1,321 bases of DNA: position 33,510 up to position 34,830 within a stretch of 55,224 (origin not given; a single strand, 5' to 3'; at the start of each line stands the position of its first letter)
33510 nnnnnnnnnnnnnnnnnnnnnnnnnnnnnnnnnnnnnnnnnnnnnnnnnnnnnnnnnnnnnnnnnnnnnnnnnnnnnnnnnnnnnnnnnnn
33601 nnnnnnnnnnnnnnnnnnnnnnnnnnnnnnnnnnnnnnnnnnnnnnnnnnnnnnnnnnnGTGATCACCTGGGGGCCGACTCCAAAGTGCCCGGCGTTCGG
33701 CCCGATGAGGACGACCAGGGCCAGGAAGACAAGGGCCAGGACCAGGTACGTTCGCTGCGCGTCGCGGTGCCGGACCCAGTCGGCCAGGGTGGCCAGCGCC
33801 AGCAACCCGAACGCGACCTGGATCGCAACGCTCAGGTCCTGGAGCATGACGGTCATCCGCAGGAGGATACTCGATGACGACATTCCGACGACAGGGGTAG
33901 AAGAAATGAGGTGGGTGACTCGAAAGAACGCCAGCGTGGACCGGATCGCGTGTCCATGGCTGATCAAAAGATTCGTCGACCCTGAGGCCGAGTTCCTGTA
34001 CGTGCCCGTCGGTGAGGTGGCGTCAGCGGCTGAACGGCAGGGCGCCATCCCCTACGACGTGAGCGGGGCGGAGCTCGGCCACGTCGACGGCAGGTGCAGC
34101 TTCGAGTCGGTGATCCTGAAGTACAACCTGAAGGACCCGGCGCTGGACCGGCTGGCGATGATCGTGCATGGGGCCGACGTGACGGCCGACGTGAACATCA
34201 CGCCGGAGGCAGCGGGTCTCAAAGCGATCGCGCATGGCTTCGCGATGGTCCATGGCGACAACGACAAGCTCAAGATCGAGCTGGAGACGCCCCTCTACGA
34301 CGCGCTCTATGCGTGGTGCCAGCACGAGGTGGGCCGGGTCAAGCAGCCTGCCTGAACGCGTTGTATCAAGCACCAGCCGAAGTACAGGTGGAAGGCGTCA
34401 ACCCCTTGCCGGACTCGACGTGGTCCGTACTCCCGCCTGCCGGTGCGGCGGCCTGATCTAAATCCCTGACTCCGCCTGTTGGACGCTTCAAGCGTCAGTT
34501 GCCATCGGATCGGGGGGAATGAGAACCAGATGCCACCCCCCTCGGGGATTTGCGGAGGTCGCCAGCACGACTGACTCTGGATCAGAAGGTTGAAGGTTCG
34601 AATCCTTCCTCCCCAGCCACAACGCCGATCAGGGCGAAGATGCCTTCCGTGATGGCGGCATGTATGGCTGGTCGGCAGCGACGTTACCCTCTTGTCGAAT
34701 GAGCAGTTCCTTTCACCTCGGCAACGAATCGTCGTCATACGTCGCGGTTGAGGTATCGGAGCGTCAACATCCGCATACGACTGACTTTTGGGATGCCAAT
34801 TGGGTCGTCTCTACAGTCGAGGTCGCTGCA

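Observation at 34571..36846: Perfect 49-nt tRNA-Gln 3' half in inverted orientation, bracketing a 2.15-kb accessory patch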

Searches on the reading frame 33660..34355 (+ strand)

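Call 7: search_protein_families(library=pfam, proteins=[window:33660-34355:+], max_evalue=0.01)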
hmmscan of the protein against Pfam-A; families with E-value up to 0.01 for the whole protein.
window:33660-34355:+ (231 aa): 1 family
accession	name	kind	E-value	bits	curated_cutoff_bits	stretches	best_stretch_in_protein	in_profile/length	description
PF09828.14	ChrB_C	-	1.5e-45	155.3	25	1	85-220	1-132/132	ChrB, C-terminal domain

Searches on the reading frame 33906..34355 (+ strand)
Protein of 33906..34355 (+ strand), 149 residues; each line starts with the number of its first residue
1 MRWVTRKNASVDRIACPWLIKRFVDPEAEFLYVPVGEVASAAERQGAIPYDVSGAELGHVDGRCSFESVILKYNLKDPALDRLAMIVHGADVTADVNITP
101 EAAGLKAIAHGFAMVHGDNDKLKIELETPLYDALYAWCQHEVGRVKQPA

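Call 63: find_encoding_contigs(protein=window:33906-34355:+, flank=4000, max_places=10)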
Protein window:33906-34355:+ (149 aa): 13 contigs read that carry it; 10 places shown.
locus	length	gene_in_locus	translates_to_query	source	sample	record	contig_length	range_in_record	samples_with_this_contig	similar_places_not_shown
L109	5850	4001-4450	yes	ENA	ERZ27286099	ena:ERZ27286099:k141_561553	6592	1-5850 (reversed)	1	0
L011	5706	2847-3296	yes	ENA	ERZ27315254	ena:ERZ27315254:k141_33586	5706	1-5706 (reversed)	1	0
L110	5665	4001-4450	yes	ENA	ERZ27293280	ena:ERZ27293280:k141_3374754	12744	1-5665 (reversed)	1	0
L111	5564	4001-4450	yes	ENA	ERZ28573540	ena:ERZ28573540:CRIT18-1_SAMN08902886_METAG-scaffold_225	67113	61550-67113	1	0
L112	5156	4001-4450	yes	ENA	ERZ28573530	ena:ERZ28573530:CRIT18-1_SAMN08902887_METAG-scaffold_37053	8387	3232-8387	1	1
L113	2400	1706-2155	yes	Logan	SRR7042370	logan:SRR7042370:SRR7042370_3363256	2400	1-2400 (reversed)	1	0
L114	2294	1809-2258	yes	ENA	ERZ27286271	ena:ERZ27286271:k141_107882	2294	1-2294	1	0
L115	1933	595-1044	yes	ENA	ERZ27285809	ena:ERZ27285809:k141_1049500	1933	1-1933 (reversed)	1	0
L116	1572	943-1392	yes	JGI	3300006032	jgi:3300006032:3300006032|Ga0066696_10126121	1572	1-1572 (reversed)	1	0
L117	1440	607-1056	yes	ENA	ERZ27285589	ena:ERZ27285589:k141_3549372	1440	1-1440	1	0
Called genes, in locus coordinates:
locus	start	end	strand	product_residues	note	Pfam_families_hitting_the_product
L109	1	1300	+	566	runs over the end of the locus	PF01432:Peptidase_M3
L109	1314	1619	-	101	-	-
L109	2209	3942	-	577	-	PF00512:HisKA, PF02518:HATPase_c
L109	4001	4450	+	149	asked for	PF09828:ChrB_C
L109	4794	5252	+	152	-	PF24716:WapI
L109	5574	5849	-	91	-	?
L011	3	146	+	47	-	?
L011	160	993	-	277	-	-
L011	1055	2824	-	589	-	PF00512:HisKA, PF02518:HATPase_c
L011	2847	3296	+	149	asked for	PF09828:ChrB_C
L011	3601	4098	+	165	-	PF24716:WapI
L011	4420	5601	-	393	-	PF13011:LZ_Tnp_IS481 (weak), PF13384:HTH_23, PF13518:HTH_28, PF13551:HTH_29, PF13565:HTH_32, PF00665:rve, PF13683:rve_3, PF13333:rve_2 (weak)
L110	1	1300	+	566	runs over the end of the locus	PF01432:Peptidase_M3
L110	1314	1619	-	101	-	-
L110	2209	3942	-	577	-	PF00512:HisKA, PF02518:HATPase_c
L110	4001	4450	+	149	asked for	PF09828:ChrB_C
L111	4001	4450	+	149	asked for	PF09828:ChrB_C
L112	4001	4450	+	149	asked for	PF09828:ChrB_C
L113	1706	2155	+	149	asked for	PF09828:ChrB_C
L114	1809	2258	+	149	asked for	PF09828:ChrB_C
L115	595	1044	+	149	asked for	PF09828:ChrB_C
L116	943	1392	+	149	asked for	PF09828:ChrB_C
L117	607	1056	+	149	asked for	PF09828:ChrB_C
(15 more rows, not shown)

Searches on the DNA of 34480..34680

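Call 81: search_rna_families(source=window, start=34480, end=34680, threshold=evalue, max_evalue=0.1, show_alignments=2)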
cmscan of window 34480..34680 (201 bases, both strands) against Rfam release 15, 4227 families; matches with E-value up to 0.1: 2.
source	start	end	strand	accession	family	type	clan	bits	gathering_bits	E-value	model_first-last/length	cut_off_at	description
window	34543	34616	+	RF00005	tRNA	Gene; tRNA;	CL00001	29.9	29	0.0001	1-71/71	no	tRNA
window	34498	34622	+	RF00391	RtT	Cis-reg;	-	20.9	45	0.052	1-130/130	no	RtT RNA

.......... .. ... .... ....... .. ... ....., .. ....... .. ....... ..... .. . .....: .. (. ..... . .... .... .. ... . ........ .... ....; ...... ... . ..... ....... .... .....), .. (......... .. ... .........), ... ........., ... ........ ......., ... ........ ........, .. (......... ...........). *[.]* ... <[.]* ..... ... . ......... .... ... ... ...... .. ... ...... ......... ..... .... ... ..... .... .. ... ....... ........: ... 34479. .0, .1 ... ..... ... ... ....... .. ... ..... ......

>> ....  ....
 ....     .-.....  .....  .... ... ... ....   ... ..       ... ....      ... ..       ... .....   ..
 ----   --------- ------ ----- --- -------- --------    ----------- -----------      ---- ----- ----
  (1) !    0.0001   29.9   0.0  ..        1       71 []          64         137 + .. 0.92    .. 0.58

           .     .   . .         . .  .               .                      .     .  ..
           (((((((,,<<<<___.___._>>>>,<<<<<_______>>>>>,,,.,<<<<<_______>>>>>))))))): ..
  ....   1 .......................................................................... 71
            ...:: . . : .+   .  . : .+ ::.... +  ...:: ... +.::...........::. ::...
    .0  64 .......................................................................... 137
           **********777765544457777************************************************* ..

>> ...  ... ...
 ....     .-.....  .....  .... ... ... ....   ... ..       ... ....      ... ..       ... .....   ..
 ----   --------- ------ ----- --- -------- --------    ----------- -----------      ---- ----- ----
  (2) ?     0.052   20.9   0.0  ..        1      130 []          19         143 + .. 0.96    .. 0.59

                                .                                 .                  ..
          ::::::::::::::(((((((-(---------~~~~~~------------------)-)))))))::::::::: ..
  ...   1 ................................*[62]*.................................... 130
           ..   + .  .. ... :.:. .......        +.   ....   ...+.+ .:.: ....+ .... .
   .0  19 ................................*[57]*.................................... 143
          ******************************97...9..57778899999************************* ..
